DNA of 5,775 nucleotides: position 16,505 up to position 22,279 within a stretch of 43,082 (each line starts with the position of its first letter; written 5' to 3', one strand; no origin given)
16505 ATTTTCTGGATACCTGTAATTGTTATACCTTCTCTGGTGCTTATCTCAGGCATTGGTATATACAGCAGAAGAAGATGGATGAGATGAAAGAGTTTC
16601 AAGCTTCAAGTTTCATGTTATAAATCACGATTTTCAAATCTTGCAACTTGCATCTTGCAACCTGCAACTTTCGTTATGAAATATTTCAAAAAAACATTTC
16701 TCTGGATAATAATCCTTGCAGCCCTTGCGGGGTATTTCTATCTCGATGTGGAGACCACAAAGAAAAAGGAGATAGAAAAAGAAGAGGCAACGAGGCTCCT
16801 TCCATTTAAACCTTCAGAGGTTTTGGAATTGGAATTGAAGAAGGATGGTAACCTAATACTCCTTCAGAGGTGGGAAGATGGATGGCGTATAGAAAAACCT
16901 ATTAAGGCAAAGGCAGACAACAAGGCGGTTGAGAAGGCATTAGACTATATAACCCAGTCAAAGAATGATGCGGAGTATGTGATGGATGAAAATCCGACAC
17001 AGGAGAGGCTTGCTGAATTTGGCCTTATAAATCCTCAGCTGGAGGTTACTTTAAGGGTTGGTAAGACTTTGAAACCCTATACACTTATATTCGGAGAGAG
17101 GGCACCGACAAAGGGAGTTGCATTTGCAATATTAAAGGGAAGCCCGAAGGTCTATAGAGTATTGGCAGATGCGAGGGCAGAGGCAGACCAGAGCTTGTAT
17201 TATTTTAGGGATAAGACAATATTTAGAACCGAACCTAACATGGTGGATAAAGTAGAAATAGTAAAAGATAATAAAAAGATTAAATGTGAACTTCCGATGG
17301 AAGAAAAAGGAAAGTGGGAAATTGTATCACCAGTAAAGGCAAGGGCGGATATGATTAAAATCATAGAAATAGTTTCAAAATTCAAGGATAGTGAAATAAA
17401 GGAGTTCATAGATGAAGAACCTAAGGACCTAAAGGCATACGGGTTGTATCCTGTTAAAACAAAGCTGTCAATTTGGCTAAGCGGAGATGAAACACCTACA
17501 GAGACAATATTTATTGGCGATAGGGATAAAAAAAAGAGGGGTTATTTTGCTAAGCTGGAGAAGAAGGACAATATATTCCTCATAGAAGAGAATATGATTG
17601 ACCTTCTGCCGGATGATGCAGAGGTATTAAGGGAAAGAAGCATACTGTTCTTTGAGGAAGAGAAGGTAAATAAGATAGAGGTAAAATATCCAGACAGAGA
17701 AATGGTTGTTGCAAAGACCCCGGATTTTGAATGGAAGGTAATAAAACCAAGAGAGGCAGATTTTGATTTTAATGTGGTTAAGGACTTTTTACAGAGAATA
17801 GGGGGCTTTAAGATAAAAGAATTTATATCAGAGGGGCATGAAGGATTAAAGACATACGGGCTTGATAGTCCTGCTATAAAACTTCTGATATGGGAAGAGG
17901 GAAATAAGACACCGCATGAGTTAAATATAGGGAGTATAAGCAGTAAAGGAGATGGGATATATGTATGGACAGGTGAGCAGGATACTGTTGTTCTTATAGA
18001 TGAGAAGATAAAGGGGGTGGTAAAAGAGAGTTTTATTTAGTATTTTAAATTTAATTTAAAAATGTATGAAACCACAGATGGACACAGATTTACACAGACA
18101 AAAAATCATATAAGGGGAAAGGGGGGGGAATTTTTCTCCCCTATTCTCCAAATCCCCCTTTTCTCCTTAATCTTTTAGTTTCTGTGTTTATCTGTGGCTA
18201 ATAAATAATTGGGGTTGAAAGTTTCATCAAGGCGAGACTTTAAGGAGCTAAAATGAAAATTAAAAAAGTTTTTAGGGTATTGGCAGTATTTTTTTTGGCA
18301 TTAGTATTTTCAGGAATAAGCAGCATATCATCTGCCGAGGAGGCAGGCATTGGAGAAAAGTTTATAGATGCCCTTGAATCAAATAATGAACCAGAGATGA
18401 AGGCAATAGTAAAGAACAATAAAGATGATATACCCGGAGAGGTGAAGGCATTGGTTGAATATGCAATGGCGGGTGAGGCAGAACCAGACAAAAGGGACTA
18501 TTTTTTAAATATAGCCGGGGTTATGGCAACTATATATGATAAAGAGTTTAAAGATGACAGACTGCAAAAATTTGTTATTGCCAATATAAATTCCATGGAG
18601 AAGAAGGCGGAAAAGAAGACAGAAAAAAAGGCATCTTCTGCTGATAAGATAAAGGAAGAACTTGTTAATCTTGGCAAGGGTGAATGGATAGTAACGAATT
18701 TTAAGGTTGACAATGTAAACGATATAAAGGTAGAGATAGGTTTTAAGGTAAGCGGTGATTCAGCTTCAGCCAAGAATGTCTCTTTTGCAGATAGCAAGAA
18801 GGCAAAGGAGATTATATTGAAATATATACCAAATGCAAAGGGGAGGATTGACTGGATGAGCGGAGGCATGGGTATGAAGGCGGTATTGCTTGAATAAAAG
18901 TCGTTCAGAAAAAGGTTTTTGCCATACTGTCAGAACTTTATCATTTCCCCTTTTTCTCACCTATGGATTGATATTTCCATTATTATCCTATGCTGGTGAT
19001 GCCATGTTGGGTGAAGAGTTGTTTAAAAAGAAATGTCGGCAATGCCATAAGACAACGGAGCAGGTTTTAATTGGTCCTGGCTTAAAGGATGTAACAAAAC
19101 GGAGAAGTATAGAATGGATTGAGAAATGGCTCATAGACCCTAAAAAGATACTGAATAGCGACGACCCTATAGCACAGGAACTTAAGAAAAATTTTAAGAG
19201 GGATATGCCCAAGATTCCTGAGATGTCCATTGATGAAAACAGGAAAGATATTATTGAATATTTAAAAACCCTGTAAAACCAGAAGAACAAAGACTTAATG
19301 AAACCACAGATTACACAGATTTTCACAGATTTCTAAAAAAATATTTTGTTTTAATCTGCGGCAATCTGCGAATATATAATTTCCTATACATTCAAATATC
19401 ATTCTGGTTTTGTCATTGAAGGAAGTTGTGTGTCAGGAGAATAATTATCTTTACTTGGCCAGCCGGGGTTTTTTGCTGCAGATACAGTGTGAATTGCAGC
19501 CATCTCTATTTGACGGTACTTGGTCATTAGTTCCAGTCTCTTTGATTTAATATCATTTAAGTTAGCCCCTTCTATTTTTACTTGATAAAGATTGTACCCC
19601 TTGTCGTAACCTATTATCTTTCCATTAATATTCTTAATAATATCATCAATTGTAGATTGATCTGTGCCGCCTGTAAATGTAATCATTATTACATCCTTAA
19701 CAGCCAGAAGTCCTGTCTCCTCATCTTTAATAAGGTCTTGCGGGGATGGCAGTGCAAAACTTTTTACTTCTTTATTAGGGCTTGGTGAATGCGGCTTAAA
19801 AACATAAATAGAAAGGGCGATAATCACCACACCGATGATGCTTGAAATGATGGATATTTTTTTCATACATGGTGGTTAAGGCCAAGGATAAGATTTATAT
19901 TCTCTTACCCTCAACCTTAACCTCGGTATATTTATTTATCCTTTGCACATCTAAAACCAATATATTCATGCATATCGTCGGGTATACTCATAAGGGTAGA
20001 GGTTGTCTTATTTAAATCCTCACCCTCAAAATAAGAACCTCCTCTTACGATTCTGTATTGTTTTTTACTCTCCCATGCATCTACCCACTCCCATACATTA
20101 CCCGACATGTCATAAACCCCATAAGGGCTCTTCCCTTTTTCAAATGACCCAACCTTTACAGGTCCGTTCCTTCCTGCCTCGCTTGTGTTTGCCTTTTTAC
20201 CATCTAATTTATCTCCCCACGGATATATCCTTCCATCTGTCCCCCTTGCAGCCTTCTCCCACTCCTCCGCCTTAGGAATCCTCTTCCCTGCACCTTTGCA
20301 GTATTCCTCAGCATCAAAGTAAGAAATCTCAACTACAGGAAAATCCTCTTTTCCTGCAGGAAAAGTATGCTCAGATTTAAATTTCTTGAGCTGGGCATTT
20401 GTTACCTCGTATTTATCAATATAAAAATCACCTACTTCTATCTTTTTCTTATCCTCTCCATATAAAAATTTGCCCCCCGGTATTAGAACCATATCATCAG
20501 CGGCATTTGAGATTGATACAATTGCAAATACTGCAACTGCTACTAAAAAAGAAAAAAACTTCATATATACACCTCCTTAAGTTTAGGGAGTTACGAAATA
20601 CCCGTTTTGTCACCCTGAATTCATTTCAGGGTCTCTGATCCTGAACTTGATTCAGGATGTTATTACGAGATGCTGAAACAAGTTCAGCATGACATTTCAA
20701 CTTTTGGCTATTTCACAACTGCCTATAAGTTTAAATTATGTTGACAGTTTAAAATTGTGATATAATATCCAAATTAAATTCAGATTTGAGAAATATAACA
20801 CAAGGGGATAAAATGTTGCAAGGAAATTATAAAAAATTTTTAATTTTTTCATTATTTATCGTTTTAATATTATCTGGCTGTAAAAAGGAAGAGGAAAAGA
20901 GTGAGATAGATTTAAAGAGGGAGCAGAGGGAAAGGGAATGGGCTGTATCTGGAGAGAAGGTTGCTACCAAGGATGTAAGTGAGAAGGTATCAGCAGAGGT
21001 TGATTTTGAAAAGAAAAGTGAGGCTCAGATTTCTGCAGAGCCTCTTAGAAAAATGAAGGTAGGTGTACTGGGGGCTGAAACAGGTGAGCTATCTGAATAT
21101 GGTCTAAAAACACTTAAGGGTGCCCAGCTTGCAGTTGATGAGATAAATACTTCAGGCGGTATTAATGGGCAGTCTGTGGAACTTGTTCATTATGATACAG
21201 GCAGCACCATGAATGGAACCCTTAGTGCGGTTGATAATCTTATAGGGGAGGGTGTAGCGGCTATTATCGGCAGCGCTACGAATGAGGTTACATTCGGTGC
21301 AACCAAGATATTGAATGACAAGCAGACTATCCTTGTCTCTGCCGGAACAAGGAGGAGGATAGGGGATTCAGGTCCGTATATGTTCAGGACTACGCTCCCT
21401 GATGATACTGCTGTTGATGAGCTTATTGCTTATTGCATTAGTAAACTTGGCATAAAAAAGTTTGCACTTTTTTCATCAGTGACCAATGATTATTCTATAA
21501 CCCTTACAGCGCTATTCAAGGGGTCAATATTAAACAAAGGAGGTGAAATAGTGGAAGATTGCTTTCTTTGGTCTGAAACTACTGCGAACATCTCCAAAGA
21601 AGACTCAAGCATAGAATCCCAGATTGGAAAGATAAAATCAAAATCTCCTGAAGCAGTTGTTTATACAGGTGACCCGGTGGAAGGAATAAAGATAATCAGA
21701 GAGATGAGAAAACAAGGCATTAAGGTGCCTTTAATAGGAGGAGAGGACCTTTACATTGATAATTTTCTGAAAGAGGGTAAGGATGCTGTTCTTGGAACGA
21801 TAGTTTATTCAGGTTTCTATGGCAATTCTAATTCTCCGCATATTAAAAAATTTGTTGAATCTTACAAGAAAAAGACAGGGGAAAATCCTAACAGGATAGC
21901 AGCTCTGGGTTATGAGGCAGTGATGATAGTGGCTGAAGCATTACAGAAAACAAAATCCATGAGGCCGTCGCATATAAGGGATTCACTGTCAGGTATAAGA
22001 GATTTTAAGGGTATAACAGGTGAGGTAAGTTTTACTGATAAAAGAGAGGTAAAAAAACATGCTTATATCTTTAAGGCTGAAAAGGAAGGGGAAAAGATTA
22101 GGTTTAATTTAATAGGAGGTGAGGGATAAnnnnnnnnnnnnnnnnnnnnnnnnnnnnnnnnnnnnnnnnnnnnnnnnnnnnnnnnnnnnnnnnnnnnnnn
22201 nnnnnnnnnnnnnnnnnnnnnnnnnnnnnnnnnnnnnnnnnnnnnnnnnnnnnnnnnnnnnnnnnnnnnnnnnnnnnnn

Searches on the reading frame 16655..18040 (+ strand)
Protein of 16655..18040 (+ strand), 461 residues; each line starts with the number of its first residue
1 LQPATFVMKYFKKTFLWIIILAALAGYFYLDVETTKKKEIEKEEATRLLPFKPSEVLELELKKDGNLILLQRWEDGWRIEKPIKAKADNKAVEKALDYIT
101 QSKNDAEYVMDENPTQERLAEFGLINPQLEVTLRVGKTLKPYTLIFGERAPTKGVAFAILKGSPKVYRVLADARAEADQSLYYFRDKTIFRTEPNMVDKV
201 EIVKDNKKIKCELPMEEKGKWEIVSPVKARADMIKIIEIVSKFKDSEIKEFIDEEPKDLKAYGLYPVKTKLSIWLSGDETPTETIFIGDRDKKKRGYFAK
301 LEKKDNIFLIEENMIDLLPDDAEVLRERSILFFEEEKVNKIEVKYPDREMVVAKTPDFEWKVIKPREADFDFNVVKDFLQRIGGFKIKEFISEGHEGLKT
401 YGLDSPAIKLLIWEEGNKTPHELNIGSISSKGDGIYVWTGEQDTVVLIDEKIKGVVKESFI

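Call 19: search_protein_families(library=pfam, proteins=[window:16655-18040:+], max_evalue=0.001)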
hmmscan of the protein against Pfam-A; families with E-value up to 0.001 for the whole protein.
window:16655-18040:+ (461 aa): 1 family
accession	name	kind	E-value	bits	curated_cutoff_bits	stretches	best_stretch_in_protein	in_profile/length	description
PF14238.11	DUF4340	-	3.4e-52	177.8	25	3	221-355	1-132/183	Domain of unknown function (DUF4340)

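Call 76: search_protein_families(library=pfam, proteins=[window:16655-18040:+], max_evalue=0.01)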
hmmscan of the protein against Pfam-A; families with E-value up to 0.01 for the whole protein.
window:16655-18040:+ (461 aa): 1 family
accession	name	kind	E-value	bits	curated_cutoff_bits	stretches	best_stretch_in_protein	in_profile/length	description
PF14238.11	DUF4340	-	3.4e-52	177.8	25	3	221-355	1-132/183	Domain of unknown function (DUF4340)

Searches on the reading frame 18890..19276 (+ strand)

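Call 19: search_protein_families(library=pfam, proteins=[window:18890-19276:+], max_evalue=0.001)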
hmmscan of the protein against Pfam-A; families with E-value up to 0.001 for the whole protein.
window:18890-19276:+ (128 aa): 2 families
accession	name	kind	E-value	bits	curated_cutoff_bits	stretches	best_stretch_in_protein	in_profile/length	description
PF00034.26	Cytochrom_C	-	4.2e-08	34.8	21.3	1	40-128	3-89/90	Cytochrome c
PF13442.11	Cytochrome_CBB3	-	6.8e-06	26.8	27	1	37-125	2-68/68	Cytochrome C oxidase, cbb3-type, subunit III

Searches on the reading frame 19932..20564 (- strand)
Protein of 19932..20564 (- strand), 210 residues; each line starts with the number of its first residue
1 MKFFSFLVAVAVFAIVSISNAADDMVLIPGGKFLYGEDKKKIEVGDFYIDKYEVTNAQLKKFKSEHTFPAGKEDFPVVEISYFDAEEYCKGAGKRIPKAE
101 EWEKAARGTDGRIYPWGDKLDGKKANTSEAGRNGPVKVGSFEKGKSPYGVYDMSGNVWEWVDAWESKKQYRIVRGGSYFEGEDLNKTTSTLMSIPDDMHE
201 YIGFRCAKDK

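Call 19: search_protein_families(library=pfam, proteins=[window:19932-20564:-], max_evalue=0.001)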
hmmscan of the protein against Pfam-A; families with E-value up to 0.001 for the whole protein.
window:19932-20564:- (210 aa): 1 family
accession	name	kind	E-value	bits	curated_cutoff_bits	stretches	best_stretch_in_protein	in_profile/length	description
PF03781.23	FGE-sulfatase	-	6e-44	151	23.3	1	22-208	2-255/255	Sulfatase-modifying factor enzyme 1-like domain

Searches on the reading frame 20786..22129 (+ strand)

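Call 19: search_protein_families(library=pfam, proteins=[window:20786-22129:+], max_evalue=0.001)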
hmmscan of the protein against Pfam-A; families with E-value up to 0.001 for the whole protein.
window:20786-22129:+ (447 aa): 3 families
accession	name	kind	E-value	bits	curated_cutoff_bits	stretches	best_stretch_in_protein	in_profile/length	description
PF13458.12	Peripla_BP_6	-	1.7e-55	189.5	31.7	1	90-435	2-342/343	Periplasmic binding protein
PF13433.12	Peripla_BP_5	-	2e-25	90.1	27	1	90-436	1-341/363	Periplasmic binding protein domain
PF01094.35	ANF_receptor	-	4.9e-24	85.5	25.4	1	112-427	5-346/353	Receptor family ligand binding region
